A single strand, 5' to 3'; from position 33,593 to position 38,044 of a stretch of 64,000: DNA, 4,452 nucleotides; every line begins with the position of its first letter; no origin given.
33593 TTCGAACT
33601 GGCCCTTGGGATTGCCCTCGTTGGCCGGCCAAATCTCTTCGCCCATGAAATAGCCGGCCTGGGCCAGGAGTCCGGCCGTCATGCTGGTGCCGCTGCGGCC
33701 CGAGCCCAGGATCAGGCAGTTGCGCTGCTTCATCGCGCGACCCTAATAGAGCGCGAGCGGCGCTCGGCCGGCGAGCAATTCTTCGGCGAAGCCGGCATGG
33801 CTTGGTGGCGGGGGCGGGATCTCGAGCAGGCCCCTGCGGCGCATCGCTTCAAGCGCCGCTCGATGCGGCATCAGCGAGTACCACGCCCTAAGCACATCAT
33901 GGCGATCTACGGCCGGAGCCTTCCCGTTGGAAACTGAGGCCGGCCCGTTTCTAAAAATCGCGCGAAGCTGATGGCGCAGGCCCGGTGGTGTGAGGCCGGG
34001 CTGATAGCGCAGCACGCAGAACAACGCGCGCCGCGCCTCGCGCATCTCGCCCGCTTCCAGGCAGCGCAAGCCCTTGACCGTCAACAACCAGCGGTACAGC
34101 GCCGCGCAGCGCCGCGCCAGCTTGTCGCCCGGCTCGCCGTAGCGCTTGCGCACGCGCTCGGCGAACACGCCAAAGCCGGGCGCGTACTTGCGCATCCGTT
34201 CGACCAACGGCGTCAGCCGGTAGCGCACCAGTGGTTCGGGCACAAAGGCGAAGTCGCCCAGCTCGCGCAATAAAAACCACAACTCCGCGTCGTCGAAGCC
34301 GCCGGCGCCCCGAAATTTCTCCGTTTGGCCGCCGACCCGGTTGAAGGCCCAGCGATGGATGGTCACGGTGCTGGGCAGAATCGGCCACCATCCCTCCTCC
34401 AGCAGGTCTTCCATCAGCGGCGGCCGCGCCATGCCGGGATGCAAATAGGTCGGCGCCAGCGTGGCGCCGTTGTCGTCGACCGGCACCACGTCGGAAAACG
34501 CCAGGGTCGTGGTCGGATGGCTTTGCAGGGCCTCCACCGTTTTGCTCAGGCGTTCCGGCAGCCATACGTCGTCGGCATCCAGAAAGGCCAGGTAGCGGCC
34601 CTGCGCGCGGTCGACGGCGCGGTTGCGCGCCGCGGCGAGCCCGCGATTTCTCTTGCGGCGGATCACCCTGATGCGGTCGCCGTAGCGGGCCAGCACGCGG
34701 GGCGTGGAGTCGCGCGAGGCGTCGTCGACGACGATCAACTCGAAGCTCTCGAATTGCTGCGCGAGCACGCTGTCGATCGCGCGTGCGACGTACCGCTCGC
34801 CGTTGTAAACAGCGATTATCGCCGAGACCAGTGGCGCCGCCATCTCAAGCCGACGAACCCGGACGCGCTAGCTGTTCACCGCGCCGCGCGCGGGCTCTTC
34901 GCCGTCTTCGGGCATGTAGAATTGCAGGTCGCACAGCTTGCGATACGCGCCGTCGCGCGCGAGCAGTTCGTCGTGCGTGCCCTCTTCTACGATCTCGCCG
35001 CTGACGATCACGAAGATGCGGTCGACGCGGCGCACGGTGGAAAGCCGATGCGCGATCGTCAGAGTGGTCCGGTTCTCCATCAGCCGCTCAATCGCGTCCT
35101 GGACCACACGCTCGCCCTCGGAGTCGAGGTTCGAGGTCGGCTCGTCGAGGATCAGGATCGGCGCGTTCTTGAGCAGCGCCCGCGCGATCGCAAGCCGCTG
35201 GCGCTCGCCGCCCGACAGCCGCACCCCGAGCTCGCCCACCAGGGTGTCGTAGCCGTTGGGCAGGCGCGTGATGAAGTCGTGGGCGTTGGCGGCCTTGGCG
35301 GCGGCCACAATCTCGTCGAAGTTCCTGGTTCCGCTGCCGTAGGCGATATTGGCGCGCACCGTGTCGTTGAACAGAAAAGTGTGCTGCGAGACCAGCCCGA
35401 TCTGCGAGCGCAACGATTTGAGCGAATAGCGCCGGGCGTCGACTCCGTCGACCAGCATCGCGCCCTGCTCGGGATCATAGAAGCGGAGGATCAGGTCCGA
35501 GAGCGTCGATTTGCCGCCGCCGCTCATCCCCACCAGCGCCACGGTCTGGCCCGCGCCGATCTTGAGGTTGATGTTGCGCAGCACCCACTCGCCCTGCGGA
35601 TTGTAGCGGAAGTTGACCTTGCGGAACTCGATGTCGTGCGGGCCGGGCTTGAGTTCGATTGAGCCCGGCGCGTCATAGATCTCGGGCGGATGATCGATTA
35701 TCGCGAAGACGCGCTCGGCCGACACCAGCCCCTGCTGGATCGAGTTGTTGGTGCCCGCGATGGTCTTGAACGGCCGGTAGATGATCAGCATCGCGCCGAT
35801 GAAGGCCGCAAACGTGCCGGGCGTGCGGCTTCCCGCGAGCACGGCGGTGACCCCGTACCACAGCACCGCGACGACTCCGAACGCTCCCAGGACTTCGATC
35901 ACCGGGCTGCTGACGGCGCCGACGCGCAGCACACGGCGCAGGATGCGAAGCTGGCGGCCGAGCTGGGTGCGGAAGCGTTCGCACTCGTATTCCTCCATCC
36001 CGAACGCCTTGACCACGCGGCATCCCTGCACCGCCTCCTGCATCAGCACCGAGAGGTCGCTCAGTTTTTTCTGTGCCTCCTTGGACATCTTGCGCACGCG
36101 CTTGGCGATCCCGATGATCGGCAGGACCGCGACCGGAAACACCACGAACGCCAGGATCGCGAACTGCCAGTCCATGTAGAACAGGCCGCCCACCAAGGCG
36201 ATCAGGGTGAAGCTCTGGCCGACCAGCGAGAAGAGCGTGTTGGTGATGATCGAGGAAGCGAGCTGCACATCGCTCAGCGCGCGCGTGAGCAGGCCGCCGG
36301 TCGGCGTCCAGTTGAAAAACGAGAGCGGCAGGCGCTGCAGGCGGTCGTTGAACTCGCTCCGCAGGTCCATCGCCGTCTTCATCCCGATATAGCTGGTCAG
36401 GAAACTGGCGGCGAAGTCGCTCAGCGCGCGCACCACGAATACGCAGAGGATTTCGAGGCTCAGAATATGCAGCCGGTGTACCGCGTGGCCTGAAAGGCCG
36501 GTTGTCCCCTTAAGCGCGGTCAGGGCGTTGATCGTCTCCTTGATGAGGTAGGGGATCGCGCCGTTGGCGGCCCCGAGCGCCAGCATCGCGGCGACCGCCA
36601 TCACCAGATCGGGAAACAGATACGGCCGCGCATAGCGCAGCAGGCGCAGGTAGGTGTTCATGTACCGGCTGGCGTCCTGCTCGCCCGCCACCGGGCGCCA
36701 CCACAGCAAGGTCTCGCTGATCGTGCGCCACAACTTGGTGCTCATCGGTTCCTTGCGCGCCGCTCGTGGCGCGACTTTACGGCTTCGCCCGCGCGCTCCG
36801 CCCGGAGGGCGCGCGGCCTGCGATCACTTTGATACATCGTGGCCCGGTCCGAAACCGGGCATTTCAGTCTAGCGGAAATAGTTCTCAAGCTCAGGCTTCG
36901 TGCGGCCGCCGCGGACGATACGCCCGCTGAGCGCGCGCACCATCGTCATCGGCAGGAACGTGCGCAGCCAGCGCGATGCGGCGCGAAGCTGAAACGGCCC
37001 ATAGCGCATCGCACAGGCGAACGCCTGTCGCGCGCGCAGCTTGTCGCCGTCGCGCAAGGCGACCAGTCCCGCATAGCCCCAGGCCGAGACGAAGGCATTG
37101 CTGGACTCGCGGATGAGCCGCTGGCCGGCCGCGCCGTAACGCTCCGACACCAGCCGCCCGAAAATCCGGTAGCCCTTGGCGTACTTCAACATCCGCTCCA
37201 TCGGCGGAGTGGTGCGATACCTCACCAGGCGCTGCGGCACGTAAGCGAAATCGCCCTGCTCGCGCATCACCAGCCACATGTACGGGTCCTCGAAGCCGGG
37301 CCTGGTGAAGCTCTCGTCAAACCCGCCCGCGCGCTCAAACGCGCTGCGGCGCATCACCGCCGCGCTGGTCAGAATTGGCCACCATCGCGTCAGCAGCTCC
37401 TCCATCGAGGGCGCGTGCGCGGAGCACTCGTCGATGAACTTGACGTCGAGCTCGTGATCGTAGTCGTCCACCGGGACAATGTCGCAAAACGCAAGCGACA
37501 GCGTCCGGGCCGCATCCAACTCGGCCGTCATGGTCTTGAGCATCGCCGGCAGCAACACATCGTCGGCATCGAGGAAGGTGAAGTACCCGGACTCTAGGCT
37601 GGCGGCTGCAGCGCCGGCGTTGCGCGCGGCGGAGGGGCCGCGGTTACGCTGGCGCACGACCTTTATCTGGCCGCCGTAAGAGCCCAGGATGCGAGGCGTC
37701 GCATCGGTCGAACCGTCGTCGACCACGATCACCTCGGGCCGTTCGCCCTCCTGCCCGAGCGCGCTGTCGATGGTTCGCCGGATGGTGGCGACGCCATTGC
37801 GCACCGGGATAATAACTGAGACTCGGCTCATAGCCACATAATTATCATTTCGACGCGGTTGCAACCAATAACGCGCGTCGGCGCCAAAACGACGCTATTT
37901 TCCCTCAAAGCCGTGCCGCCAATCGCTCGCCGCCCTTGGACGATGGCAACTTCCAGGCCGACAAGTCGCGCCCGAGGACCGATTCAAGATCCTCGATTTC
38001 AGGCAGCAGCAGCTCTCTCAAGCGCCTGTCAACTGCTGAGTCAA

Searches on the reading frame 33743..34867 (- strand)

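Call 80: search_protein_families(library=pfam, proteins=[window:33743-34867:-], max_evalue=0.00001)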
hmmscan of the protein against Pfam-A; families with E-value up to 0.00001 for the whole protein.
window:33743-34867:- (374 aa): 3 families
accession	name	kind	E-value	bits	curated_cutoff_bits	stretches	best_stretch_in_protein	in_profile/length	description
PF00535.33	Glycos_transf_2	-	4e-37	128.2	23.3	1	15-134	1-124/168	Glycosyl transferase family 2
PF10111.15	Glyco_tranf_2_2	-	1.3e-16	61.4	27.3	1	15-239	1-235/276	Glycosyltransferase like family 2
PF13641.12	Glyco_tranf_2_3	-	5.7e-15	56.4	27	1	14-215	3-210/230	Glycosyltransferase like family 2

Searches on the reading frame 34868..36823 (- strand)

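Call 80: search_protein_families(library=pfam, proteins=[window:34868-36823:-], max_evalue=0.00001)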
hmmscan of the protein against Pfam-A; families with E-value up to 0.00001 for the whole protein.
window:34868-36823:- (651 aa): 3 families
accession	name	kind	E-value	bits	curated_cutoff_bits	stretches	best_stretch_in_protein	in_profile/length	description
PF00664.28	ABC_membrane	-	3.7e-47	161.7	28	1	74-351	2-273/274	ABC transporter transmembrane region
PF00005.33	ABC_tran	-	1.1e-33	117.2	25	1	415-564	1-137/137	ABC transporter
PF02463.25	SMC_N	-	3e-06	27.2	40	0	456-607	111-212/220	RecF/RecN/SMC N terminal domain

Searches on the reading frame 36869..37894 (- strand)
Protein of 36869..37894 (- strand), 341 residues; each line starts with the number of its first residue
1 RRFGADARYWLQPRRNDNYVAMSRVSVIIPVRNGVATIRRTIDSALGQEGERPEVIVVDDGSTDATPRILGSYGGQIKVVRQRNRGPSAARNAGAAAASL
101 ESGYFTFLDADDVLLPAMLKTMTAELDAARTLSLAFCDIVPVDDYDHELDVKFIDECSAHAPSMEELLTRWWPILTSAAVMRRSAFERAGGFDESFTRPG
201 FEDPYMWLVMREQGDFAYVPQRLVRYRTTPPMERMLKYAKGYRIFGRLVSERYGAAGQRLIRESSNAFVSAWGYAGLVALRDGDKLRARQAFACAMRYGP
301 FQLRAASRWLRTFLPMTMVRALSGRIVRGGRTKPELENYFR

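Call 80: search_protein_families(library=pfam, proteins=[window:36869-37894:-], max_evalue=0.00001)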
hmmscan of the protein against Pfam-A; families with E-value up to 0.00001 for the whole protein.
window:36869-37894:- (341 aa): 4 families
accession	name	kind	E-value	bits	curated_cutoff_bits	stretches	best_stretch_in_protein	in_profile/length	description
PF00535.33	Glycos_transf_2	-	2.2e-30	106.2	23.3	1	26-149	1-127/168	Glycosyl transferase family 2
PF10111.15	Glyco_tranf_2_2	-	2.3e-16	60.6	27.3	1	26-262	1-248/276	Glycosyltransferase like family 2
PF13632.12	Glyco_trans_2_3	-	2.9e-09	37.5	27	1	104-270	1-163/198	Glycosyl transferase family group 2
PF13641.12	Glyco_tranf_2_3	-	4.3e-09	37.2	27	1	24-229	2-214/230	Glycosyltransferase like family 2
